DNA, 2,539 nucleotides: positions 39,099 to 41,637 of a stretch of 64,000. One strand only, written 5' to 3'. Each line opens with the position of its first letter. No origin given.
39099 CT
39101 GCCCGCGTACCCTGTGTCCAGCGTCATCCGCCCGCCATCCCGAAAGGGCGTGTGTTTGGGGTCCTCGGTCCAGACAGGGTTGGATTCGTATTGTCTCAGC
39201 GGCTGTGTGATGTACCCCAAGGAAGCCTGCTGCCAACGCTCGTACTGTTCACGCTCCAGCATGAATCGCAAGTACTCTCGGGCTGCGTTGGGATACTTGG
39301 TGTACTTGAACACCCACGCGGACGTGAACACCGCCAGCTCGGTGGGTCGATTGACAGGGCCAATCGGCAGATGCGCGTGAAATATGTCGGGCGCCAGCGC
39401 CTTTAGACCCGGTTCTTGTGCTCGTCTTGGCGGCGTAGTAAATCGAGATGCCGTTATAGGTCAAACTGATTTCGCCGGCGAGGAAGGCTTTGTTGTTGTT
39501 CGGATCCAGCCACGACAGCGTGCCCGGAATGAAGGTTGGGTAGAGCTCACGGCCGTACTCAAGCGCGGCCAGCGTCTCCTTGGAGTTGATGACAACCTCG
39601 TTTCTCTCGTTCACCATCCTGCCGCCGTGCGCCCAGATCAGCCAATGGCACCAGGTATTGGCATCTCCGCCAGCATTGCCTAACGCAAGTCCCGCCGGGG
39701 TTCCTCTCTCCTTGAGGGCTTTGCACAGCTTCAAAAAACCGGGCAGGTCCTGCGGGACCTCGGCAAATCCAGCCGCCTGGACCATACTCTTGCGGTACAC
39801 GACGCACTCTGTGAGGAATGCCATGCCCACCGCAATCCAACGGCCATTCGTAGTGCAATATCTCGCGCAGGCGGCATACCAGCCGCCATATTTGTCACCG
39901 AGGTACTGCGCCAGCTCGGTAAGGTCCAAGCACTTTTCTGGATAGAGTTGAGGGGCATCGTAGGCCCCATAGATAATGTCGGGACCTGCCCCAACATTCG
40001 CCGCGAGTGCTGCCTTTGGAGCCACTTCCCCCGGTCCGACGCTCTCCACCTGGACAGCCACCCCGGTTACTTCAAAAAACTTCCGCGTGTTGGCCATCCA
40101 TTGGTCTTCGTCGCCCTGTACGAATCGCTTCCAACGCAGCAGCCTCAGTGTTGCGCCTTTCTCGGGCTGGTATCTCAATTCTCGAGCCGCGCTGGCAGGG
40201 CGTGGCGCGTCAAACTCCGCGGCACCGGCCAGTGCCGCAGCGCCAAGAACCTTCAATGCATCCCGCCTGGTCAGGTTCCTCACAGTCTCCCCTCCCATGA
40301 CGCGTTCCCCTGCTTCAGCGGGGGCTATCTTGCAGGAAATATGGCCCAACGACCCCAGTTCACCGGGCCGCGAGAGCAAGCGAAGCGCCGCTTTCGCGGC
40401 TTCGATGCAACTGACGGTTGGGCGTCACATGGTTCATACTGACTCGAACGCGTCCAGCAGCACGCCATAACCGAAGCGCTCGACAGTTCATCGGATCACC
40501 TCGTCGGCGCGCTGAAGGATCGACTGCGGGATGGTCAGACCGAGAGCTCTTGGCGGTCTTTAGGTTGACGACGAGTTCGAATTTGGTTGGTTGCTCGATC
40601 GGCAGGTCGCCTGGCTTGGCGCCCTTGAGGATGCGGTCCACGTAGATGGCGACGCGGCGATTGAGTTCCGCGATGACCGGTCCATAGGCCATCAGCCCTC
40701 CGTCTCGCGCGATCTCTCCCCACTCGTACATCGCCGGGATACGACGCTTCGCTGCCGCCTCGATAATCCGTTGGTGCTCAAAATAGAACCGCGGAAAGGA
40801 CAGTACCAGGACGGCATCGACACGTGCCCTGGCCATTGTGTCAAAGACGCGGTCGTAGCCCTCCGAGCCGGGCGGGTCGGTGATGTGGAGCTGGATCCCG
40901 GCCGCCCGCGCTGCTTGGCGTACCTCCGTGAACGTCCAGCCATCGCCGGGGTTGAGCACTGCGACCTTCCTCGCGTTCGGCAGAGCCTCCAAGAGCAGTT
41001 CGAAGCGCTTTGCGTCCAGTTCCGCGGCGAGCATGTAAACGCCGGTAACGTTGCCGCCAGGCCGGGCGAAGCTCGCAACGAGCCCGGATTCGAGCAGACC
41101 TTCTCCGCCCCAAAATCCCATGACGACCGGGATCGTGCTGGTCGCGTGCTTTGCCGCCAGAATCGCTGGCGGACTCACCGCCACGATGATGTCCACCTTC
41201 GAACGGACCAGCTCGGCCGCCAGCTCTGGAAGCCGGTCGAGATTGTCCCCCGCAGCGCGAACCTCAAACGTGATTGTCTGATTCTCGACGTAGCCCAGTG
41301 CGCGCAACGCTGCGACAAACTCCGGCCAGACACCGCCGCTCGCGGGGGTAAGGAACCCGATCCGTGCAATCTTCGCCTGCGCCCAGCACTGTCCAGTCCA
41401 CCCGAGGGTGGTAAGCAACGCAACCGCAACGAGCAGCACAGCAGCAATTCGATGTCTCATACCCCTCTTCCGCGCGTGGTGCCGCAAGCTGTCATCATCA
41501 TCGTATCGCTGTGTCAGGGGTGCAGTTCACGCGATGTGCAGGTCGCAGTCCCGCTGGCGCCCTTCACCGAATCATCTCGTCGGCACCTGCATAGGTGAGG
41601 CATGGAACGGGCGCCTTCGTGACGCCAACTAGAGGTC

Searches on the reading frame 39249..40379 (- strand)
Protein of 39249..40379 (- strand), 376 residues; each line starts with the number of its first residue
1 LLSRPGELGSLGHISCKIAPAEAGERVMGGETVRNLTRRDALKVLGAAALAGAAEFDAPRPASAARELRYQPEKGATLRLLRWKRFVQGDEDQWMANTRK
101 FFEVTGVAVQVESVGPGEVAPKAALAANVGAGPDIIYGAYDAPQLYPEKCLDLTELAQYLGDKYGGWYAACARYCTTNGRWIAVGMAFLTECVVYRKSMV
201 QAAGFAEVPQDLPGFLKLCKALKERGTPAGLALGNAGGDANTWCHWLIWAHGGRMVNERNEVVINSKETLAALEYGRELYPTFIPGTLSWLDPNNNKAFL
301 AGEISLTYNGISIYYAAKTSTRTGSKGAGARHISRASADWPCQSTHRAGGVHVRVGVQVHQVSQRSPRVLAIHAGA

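Call 84: search_protein_families(library=pfam, proteins=[window:39249-40379:-], max_evalue=0.00001)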
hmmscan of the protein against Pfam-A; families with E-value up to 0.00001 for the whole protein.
window:39249-40379:- (376 aa): 2 families
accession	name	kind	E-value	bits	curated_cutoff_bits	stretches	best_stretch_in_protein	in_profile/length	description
PF13416.11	SBP_bac_8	-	2.5e-22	80.4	27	1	100-323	5-202/279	Bacterial extracellular solute-binding protein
PF01547.30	SBP_bac_1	-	2.7e-14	54.3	26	1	94-319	10-245/307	Bacterial extracellular solute-binding protein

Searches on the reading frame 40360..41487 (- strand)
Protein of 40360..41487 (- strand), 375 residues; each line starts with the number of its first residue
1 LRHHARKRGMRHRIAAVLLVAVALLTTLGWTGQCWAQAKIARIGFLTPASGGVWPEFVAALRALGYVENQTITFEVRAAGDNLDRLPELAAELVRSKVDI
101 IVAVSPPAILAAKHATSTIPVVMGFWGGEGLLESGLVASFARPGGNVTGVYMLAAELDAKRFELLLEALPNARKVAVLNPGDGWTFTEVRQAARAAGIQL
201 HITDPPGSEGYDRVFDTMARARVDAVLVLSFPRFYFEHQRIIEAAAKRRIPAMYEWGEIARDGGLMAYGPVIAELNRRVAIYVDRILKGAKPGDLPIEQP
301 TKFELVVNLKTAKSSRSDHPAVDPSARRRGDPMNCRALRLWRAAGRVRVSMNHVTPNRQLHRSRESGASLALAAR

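Call 84: search_protein_families(library=pfam, proteins=[window:40360-41487:-], max_evalue=0.00001)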
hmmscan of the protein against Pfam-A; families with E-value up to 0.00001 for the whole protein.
window:40360-41487:- (375 aa): 1 family
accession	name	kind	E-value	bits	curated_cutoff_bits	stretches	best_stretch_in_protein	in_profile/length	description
PF04392.18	ABC_sub_bind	-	3.4e-29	102.5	25.9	1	58-313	21-275/293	ABC transporter substrate binding protein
